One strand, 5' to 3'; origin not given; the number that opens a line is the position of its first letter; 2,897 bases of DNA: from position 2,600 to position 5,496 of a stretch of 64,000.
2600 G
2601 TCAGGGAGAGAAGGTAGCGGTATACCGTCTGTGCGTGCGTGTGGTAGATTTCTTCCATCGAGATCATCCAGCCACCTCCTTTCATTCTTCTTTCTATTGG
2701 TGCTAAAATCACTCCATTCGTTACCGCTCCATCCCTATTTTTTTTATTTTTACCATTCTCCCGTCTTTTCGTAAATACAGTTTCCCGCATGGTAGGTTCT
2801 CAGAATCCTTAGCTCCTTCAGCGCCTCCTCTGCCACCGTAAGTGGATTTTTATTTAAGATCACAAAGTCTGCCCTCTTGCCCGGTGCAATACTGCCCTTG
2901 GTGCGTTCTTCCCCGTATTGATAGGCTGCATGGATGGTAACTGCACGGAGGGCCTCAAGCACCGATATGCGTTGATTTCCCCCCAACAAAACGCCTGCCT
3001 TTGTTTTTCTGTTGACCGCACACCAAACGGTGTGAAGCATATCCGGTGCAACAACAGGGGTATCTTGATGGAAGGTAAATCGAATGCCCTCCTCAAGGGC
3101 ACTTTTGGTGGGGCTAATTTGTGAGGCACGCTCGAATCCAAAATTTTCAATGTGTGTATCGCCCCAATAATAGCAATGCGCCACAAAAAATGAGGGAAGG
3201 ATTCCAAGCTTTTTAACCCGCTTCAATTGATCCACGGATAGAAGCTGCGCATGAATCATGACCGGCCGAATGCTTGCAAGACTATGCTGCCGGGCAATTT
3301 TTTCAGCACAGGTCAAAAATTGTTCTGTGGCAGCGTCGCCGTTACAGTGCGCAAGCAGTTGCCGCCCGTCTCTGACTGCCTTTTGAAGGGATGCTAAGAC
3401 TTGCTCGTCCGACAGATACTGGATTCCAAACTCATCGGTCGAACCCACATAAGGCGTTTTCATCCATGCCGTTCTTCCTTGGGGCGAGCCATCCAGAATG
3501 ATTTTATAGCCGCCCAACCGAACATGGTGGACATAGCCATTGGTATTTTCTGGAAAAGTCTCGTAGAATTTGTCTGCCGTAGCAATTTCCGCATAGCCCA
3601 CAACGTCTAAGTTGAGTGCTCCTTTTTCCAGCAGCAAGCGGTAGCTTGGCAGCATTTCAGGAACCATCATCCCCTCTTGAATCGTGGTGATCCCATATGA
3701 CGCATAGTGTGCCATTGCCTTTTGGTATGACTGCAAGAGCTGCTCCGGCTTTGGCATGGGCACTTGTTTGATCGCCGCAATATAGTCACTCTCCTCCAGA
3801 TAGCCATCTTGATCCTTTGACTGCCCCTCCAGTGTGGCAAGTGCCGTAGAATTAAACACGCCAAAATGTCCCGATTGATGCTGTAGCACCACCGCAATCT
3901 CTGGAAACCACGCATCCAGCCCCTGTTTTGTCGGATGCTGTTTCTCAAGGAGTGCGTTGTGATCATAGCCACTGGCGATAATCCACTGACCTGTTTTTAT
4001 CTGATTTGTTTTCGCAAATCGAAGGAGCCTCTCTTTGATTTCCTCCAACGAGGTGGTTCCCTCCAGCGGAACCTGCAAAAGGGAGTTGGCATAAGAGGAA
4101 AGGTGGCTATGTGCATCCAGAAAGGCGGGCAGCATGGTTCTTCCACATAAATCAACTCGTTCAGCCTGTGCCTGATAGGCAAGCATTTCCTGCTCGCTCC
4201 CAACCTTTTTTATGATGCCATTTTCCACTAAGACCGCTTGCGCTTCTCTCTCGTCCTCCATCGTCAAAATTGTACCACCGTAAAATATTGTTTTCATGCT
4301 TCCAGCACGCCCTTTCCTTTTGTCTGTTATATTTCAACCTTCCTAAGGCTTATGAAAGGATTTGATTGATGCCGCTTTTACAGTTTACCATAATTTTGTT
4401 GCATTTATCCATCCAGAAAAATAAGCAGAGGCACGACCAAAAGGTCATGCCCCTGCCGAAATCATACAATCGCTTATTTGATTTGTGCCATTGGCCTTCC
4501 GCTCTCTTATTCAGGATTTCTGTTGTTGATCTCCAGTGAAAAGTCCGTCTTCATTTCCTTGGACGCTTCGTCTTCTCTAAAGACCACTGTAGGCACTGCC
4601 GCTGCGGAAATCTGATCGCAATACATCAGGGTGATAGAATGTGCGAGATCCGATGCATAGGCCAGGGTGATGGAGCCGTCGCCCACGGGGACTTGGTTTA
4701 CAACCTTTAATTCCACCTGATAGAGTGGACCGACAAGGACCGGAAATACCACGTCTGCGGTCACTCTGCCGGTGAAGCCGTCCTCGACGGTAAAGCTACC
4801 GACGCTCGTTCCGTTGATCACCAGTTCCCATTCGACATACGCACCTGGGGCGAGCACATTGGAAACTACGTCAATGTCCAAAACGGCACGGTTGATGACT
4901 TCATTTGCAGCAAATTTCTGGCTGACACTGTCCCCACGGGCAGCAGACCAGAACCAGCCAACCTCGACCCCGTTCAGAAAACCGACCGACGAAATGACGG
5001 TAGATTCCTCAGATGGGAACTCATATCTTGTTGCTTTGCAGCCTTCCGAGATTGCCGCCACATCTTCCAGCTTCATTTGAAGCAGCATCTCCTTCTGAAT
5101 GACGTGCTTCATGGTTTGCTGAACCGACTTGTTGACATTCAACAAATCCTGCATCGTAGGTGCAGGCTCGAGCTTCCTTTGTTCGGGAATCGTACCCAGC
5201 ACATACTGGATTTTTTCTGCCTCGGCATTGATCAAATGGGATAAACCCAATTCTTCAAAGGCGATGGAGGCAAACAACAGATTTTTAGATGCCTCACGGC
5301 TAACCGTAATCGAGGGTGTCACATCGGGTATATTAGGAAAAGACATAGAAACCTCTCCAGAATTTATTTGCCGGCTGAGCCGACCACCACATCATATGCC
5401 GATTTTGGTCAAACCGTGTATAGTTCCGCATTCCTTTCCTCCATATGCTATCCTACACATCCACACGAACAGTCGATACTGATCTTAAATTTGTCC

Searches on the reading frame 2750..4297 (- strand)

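Call 3: search_protein_families(library=pfam, proteins=[window:2750-4297:-], max_evalue=0.01)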
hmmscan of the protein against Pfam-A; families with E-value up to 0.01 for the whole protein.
window:2750-4297:- (515 aa): 2 families
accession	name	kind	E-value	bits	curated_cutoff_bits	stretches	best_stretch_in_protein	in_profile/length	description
PF07969.17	Amidohydro_3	-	7.5e-91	306.4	29.7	1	48-509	3-472/472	Amidohydrolase family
PF01979.26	Amidohydro_1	-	5.1e-18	65.9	25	1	295-505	132-342/345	Amidohydrolase family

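Call 4: search_protein_families(library=ncbifam, proteins=[window:2750-4297:-], max_evalue=0.01)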
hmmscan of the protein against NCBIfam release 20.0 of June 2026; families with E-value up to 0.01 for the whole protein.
window:2750-4297:- (515 aa): 47 families (the best 25 are shown)
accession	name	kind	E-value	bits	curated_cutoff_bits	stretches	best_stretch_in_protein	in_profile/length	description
NF051886.1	XaaProDiPepCaul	equivalog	1.2e-15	57.4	500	2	18-80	17-78/398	Xaa-Pro dipeptidase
TIGR01224.1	hutI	equivalog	8.1e-15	54.5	298.15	2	443-484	313-354/377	imidazolonepropionase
NF006056.0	PRK08204.1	subfamily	2.7e-14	52.8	391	2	394-487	284-385/449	hypothetical protein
TIGR03178.1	allantoinase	equivalog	1.7e-10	40.3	357.85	1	441-502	343-405/441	allantoinase AllB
TIGR02033.1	D-hydantoinase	equivalog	5.9e-10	38.7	393.25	1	5-70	3-64/454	dihydropyrimidinase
NF011990.0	PRK15446.2-6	subfamily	1e-08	34.3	233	2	2-65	2-65/390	alpha-D-ribose 1-methylphosphonate 5-triphosphate diphosphatase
TIGR02967.1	guan_deamin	equivalog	2e-08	33.7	375.4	1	335-492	231-371/401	guanine deaminase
TIGR02318.1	phosphono_phnM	equivalog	5.9e-08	32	390.55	1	442-484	318-359/376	phosphonate metabolism protein PhnM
TIGR01178.1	ade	equivalog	7e-08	31.4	472.5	1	15-68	15-61/552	adenine deaminase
NF006549.0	PRK09045.1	equivalog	1.5e-07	30.4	540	1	437-482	334-379/444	TRZ/ATZ family hydrolase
NF006679.0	PRK09228.1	subfamily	3e-07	29.6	351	1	18-69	30-88/433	guanine deaminase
NF011989.0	PRK15446.2-5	equivalog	7.9e-07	28.1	565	1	9-64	10-61/385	alpha-D-ribose 1-methylphosphonate 5-triphosphate diphosphatase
NF009941.0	PRK13404.1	subfamily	1.2e-06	27.4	647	0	3-69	6-66/478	dihydropyrimidinase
NF006055.0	PRK08203.1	equivalog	1.2e-06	27.3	532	1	9-67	13-72/455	8-oxoguanine deaminase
NF005540.0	PRK07203.1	equivalog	1.5e-06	27.2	444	1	7-69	6-71/444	putative aminohydrolase SsnA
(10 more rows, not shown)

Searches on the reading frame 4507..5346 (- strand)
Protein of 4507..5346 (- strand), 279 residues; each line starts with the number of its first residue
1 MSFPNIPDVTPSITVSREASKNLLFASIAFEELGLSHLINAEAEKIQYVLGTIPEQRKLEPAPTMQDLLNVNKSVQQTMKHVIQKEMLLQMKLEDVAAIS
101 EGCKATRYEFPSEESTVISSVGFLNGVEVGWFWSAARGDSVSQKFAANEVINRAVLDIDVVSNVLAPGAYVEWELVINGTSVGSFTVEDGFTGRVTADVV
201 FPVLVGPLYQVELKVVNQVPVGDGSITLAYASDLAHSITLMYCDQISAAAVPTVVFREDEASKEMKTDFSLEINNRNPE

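Call 3: search_protein_families(library=pfam, proteins=[window:4507-5346:-], max_evalue=0.01)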
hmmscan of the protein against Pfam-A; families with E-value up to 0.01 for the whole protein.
window:4507-5346:- (279 aa): 0 families

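Call 4: search_protein_families(library=ncbifam, proteins=[window:4507-5346:-], max_evalue=0.01)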
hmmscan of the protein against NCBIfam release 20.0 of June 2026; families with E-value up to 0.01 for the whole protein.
window:4507-5346:- (279 aa): 0 families

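Call 64: search_solved_structures(query=window:4507-5346:-, max_evalue=0.01, show_alignments=1)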
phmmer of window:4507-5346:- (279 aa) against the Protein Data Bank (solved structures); distinct sequences matched with E-value up to 0.01: 1.
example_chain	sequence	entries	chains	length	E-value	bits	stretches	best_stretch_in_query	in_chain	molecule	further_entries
9ihh_A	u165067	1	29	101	2.4e-17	66.9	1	6-101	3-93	Ex vivo spore-silk A-ENA fibers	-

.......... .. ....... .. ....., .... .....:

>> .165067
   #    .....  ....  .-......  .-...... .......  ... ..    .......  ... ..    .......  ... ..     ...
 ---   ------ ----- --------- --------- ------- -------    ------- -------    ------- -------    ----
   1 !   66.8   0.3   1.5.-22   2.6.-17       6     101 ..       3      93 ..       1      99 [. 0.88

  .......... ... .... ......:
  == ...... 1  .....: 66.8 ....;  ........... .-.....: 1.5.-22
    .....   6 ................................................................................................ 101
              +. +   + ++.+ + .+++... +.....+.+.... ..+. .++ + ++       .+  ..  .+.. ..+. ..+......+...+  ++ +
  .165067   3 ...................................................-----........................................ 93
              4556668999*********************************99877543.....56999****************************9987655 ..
